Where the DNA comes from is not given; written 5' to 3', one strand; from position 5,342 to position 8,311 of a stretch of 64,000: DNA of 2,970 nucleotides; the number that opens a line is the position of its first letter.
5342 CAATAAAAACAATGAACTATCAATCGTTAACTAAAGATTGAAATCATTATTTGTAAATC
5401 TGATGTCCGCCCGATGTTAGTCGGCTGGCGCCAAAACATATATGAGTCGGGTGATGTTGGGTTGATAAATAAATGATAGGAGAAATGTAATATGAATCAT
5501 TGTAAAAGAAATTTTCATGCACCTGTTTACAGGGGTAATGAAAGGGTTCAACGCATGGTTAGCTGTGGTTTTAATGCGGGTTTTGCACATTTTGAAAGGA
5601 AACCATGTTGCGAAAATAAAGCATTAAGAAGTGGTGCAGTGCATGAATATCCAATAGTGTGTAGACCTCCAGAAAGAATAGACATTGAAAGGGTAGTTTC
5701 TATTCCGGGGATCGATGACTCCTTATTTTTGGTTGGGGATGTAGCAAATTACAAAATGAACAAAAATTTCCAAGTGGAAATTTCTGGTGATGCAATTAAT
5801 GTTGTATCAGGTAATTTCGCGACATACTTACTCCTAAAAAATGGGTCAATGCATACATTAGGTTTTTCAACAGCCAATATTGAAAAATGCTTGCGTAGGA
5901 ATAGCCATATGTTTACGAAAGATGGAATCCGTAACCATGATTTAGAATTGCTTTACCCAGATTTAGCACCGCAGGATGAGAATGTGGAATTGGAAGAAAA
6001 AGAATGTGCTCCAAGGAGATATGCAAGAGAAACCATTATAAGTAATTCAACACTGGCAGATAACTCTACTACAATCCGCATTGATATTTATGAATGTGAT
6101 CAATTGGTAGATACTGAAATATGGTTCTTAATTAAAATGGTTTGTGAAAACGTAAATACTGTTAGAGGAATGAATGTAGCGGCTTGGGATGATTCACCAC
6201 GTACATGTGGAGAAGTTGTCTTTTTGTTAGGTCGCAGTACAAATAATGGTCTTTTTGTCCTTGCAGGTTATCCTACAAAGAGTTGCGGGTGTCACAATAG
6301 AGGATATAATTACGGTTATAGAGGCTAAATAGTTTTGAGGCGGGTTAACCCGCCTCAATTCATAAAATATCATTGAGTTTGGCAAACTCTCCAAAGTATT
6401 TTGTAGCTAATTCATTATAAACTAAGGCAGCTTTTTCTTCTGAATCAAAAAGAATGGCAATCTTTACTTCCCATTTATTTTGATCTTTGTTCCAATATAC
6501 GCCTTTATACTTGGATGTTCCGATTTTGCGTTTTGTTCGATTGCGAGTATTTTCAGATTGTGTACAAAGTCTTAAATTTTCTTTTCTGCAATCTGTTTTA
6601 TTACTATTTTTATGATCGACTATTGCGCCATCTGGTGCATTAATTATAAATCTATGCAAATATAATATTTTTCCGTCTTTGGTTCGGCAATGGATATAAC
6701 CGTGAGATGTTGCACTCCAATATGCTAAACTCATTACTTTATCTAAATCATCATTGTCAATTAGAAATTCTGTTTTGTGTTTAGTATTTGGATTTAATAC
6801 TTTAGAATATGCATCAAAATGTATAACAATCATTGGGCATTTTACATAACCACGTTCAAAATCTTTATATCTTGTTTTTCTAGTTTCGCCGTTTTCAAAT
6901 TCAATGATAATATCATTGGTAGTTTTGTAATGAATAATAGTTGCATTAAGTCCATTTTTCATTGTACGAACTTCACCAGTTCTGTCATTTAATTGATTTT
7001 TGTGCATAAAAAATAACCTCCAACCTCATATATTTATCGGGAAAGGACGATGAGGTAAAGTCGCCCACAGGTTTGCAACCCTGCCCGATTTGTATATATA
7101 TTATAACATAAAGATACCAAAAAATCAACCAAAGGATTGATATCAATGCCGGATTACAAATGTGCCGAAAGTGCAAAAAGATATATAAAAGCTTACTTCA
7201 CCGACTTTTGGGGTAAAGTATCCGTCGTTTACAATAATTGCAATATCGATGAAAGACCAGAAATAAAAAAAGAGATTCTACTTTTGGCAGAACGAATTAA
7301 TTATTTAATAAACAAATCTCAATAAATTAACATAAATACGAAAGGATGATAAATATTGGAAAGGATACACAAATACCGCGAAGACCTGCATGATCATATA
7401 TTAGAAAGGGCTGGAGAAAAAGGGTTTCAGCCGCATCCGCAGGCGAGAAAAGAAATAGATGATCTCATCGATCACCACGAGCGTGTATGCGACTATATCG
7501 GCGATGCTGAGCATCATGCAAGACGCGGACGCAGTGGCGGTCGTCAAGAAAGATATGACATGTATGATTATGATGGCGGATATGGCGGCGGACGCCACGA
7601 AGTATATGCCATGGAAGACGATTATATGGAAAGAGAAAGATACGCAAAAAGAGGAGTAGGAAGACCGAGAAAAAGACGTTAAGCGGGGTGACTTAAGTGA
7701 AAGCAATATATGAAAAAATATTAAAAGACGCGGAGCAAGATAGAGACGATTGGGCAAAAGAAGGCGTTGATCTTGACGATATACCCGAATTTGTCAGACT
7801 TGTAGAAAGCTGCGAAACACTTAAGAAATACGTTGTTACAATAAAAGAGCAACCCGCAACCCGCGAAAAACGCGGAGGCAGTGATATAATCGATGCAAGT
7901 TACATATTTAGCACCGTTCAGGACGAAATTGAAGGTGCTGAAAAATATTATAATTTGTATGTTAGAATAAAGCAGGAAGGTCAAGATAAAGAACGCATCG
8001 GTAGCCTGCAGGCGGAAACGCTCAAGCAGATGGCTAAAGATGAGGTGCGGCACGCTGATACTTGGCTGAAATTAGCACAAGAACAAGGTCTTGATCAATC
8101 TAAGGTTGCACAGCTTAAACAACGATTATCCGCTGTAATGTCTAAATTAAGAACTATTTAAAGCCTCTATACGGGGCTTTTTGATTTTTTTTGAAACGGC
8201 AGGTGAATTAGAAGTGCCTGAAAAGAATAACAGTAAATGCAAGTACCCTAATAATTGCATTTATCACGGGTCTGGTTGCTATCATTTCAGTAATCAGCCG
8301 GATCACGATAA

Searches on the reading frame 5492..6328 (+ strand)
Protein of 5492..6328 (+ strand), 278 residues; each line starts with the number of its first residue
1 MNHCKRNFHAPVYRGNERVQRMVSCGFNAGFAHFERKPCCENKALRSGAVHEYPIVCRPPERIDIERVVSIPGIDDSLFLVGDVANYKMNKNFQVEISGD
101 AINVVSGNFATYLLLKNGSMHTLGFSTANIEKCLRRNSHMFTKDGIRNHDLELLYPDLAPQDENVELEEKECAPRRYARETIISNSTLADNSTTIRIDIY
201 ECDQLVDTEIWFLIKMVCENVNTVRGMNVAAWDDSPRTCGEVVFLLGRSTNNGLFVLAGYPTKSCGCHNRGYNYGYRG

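Call 12: search_protein_families(library=pfam, proteins=[window:5492-6328:+], max_evalue=0.1)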
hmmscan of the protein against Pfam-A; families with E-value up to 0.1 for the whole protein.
window:5492-6328:+ (278 aa): 0 families

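Call 13: search_protein_families(library=phrogs, proteins=[window:5492-6328:+], max_evalue=0.1)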
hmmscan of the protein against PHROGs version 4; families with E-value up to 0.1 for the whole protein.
window:5492-6328:+ (278 aa): 0 families

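Call 27: find_homologous_proteins(query=window:5492-6328:+, max_evalue=0.01)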
Query window:5492-6328:+ (278 aa): 15 proteins with E <= 0.01 among 506 candidates.
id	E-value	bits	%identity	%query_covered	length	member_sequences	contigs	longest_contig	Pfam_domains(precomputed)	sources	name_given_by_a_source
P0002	8.0e-192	654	100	100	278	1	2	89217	-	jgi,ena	-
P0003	2.6e-99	350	59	98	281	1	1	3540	-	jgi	jgi:hypothetical protein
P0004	1.5e-96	341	58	89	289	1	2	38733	-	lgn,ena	-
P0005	1.8e-96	341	59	93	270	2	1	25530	-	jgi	-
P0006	3.6e-96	340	59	89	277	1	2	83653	-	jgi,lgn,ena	-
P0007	1.9e-94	334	57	96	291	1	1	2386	-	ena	-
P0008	8.4e-92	325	58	89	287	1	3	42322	-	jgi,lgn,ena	-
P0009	1.5e-89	318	56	91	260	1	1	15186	-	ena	-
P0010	3.3e-88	314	55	97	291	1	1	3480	-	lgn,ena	-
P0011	2.6e-84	301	54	93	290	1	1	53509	-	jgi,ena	-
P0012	8.7e-84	299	51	96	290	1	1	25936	-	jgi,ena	-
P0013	1.1e-80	289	51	93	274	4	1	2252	-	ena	-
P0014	1.9e-72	262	57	76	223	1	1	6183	-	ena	-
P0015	2.9e-71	258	49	92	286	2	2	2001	-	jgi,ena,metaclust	metaclust:\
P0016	1.3e-55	207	62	55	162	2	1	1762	-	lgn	-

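Call 28: find_encoding_contigs(protein=P0006, flank=5000, max_places=3)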
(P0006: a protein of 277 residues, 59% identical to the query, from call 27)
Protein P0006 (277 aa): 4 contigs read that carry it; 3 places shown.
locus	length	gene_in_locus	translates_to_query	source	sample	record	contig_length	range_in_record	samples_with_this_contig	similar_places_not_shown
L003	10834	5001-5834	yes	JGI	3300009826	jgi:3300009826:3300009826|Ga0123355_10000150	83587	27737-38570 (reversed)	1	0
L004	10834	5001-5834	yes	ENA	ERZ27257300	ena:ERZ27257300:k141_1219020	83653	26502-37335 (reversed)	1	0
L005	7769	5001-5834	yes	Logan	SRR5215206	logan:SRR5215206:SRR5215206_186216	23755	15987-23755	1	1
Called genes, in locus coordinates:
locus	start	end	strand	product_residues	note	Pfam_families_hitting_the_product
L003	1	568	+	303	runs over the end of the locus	-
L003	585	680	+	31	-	-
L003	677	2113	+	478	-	PF01510:Amidase_2, PF08239:SH3_3 (weak), PF07486:Hydrolase_2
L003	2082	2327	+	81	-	-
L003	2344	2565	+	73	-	-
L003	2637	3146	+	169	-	-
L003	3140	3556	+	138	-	-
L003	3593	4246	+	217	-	-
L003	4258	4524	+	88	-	-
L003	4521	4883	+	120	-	-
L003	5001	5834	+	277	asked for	-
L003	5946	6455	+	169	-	-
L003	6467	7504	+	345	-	-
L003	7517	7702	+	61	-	-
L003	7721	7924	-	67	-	-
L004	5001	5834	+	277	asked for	-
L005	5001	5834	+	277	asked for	-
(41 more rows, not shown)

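Call 29: find_encoding_contigs(protein=P0004, flank=5000, max_places=3)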
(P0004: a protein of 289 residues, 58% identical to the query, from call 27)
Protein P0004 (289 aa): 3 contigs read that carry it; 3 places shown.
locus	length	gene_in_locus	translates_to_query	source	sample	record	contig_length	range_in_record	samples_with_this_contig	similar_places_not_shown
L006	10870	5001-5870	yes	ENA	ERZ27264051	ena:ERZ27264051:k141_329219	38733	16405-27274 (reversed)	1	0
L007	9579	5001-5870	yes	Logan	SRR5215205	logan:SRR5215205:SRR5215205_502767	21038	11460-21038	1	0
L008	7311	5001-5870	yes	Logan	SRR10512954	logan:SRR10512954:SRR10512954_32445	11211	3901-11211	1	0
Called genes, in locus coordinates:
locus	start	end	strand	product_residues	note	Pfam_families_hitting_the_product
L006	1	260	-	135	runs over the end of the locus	-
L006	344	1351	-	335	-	-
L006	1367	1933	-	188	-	PF06810:Phage_scaffold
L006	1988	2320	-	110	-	PF08281:Sigma70_r4_2 (weak)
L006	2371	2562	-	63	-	-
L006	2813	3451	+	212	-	-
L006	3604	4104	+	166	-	-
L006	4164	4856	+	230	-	-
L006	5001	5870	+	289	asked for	-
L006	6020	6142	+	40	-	-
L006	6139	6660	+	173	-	-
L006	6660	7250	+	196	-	-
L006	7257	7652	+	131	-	-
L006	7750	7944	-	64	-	-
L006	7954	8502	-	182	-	PF00589:Phage_integrase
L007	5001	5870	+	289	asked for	-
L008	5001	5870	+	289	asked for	-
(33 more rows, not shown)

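Call 30: find_encoding_contigs(protein=P0011, flank=5000, max_places=3)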
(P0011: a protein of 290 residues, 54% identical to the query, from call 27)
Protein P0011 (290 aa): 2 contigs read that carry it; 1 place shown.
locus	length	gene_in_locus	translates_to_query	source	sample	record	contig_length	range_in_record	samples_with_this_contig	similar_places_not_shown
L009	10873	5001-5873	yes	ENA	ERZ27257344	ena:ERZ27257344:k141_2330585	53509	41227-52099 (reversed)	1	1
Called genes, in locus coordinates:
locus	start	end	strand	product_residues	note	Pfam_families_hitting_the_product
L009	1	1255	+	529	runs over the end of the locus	PF01510:Amidase_2, PF01471:PG_binding_1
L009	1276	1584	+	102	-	-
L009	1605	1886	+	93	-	-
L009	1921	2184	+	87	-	-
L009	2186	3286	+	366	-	-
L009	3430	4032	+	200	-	-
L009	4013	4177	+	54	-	-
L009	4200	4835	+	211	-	-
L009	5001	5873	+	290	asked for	-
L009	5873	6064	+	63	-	-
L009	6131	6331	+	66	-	-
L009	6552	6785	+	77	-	-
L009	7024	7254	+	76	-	-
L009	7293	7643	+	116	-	-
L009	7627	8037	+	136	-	-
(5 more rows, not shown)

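Call 65: predict_structure(alignment_id=A5)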
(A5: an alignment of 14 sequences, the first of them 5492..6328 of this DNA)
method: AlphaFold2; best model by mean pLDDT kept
length: 278 residues; sequences in the alignment: 14
mean_pLDDT: 56.4   pTM: 0.61
mean pLDDT of the five models: 56.4, 55.2, 53.9, 52.5, 46.9
residues with pLDDT >= 90: 0; 70-90: 100; 50-70: 61; < 50: 117
segments of 3 or more residues with pLDDT < 50: 1-49, 54-57, 146-170, 221-226, 233-240, 260-278
pLDDT, mean of each block of 10 residues (from residue 1): 25 26 29 35 45 50 82 76 83 74 57 84 64 73 50 39 39 63 60 80 82 76 45 44 67 68 32 26
secondary structure, 60 per line:
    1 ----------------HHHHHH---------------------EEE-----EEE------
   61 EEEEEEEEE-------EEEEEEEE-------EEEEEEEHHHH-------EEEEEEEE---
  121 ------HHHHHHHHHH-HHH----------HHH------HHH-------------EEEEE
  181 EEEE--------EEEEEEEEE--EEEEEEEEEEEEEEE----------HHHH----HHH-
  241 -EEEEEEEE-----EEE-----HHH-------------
elements in order: H17-22 E44-46 E52-54 E61-69 E77-84 E92-98 H99-102 E110-117 H127-136 E176-184 E193-201 E204-218 H229-232 E242-249 E255-257

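Call 67: search_protein_families(library=phrogs, proteins=[P0004, P0011], max_evalue=0.01)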
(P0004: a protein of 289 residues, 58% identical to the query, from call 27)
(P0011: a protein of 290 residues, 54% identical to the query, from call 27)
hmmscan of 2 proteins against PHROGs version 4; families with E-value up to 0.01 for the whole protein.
P0004 (289 aa): 0 families

P0011 (290 aa): 0 families

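Call 69: find_encoding_contigs(protein=P0002, flank=2500, max_places=3)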
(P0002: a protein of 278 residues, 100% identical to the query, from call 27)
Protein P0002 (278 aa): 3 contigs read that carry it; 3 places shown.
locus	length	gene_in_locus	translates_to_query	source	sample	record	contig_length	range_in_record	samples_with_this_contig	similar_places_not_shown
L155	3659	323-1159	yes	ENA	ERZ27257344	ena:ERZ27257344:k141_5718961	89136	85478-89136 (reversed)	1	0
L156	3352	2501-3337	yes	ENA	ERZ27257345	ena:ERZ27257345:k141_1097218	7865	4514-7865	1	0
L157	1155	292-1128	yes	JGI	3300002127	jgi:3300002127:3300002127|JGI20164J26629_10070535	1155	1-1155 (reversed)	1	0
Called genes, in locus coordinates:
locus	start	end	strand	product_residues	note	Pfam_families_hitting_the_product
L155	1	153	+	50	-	?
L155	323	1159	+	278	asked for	-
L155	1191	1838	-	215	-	PF13392:HNH_3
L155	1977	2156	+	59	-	-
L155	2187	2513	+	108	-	-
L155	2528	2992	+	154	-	-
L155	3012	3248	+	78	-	-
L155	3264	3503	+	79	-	-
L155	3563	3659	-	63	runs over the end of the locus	-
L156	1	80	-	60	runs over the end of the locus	PF13443:HTH_26 (faint)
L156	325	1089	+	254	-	-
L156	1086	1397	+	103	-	-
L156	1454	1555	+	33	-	-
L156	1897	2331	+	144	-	-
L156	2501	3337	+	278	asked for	-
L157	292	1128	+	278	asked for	-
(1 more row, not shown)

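Call 81: fold_search(model_id=the predicted structure, library=viral)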
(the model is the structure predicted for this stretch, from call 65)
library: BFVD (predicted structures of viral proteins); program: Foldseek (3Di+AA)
matches with E <= 10: 597; with E <= 0.001: 0
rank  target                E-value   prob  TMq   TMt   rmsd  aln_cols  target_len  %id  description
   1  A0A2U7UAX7            1.3e-01  0.04  0.09  0.05  17.5       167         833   14  F-box domain containing protein [Pandoravirus quercus]
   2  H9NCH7                1.4e-01  0.80  0.12  0.41   3.4        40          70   10  (no name in the UniProt tables at hand)
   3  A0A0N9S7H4            1.4e-01  0.80  0.11  0.35   2.3        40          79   15  Uncharacterized protein [Pseudomonas phage POR1]
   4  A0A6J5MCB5            1.8e-01  0.09  0.09  0.09  13.9       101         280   10  Uncharacterized protein [uncultured Caudovirales phage]
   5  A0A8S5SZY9            3.3e-01  0.35  0.16  0.36   3.6        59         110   14  Uncharacterized protein [Myoviridae sp. ctWb16]
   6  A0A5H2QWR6            3.3e-01  0.35  0.16  0.31   3.5        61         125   11  (no name in the UniProt tables at hand)
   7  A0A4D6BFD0            3.3e-01  0.30  0.29  0.39  12.8       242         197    9  (no name in the UniProt tables at hand)
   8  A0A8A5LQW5            3.5e-01  0.54  0.13  0.23   7.2        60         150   10  (no name in the UniProt tables at hand)
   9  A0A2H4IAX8            4.0e-01  0.41  0.12  0.28   7.1        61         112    8  Uncharacterized protein [Erwinia phage vB_EamM_Y3]
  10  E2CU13                4.2e-01  0.14  0.12  0.37   5.6        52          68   10  ORF68L [Turbot reddish body iridovirus]
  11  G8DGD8                4.8e-01  0.02  0.13  0.06  24.8       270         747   11  (no name in the UniProt tables at hand)
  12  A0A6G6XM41            5.1e-01  0.20  0.11  0.27   4.2        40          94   10  (no name in the UniProt tables at hand)
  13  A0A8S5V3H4            5.4e-01  0.25  0.15  0.31   4.6        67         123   15  Uncharacterized protein [Myoviridae sp. ctk6V34]
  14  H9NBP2                5.4e-01  0.12  0.10  0.20   4.8        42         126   21  (no name in the UniProt tables at hand)
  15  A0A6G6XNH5            5.7e-01  0.14  0.12  0.21  14.0        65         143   12  (no name in the UniProt tables at hand)
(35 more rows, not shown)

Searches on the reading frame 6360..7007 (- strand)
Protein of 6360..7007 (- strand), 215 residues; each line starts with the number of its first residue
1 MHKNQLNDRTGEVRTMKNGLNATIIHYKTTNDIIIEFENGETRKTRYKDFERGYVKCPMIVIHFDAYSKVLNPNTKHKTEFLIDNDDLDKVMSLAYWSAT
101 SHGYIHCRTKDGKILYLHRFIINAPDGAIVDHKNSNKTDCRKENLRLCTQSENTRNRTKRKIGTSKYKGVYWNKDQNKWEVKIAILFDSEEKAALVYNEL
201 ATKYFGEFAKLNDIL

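Call 12: search_protein_families(library=pfam, proteins=[window:6360-7007:-], max_evalue=0.1)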
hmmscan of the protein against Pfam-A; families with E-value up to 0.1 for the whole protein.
window:6360-7007:- (215 aa): 4 families
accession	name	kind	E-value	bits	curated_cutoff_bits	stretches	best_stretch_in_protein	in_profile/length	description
PF13392.12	HNH_3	-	3.2e-11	43.1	24.8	1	125-155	16-46/46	HNH endonuclease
PF06919.17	Phage_T4_Gp30_7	-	0.0038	17.4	27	1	5-50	15-60/118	Phage Gp30.7 protein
PF00847.26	AP2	-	0.016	16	33.3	1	165-182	1-18/54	AP2 domain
PF05144.20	Phage_CRI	-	0.038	14.1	21.7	1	130-183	119-172/232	Replication-associated protein G2P N-terminal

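Call 13: search_protein_families(library=phrogs, proteins=[window:6360-7007:-], max_evalue=0.1)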
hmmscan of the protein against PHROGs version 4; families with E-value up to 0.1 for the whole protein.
window:6360-7007:- (215 aa): 20 families
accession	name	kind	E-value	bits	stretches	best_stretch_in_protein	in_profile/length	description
phrog_99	-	DNA, RNA and nucleotide metabolism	6.6e-35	122.5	1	99-213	145-268/383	HNH endonuclease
phrog_4578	-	DNA, RNA and nucleotide metabolism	1e-20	74.9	1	123-210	25-120/130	HNH endonuclease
phrog_3593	-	DNA, RNA and nucleotide metabolism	7.3e-12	46.4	1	101-206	80-198/210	HNH endonuclease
phrog_374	-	DNA, RNA and nucleotide metabolism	1.5e-11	44.9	1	123-212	319-414/617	HNH endonuclease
phrog_59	-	DNA, RNA and nucleotide metabolism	2.4e-11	44.6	1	98-187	171-246/423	HNH endonuclease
phrog_959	-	DNA, RNA and nucleotide metabolism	2.6e-09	38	1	119-181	67-128/138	HNH endonuclease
phrog_36769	-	unknown function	2.9e-07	31.2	1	64-199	198-342/367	-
phrog_30377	-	DNA, RNA and nucleotide metabolism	1.1e-05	26.5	1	111-159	6-57/82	HNH endonuclease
phrog_826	-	DNA, RNA and nucleotide metabolism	1.4e-05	25.8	1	96-159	91-160/281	HNH endonuclease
phrog_1492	-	DNA, RNA and nucleotide metabolism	2.3e-05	24.7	1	115-157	117-159/414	HNH endonuclease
phrog_6254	-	DNA, RNA and nucleotide metabolism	3.1e-05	25.3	1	99-180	21-109/154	HNH endonuclease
phrog_1891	-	DNA, RNA and nucleotide metabolism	0.00092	19.7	1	125-158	180-213/255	HNH endonuclease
phrog_25114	-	unknown function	0.00096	20.1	1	42-151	17-125/156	-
phrog_10730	-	DNA, RNA and nucleotide metabolism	0.0019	18.9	1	128-171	112-156/234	HNH endonuclease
phrog_7545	-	DNA, RNA and nucleotide metabolism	0.0056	17.9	1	124-164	100-140/160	HNH endonuclease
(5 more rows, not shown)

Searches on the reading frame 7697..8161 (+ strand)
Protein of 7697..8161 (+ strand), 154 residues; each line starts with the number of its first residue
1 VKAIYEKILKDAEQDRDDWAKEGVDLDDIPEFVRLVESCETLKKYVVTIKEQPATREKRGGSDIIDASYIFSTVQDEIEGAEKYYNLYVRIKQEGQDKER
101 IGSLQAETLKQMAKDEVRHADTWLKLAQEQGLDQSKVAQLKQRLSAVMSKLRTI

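Call 12: search_protein_families(library=pfam, proteins=[window:7697-8161:+], max_evalue=0.1)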
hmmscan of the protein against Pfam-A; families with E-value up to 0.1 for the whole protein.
window:7697-8161:+ (154 aa): 1 family
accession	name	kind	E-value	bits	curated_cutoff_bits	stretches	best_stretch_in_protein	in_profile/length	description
PF02915.23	Rubrerythrin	-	0.015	16.1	22.8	1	102-140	29-65/137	Rubrerythrin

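Call 13: search_protein_families(library=phrogs, proteins=[window:7697-8161:+], max_evalue=0.1)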
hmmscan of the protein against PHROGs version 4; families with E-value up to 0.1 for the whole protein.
window:7697-8161:+ (154 aa): 4 families
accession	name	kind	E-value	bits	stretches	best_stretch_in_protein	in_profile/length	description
phrog_24912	-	unknown function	0.033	15.1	0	104-122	10-28/45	-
phrog_11707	-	unknown function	0.083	12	0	90-135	189-234/611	-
phrog_23129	-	unknown function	0.087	12.9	1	35-85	318-368/382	-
phrog_27070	-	unknown function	0.088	14.1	0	25-59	78-112/117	-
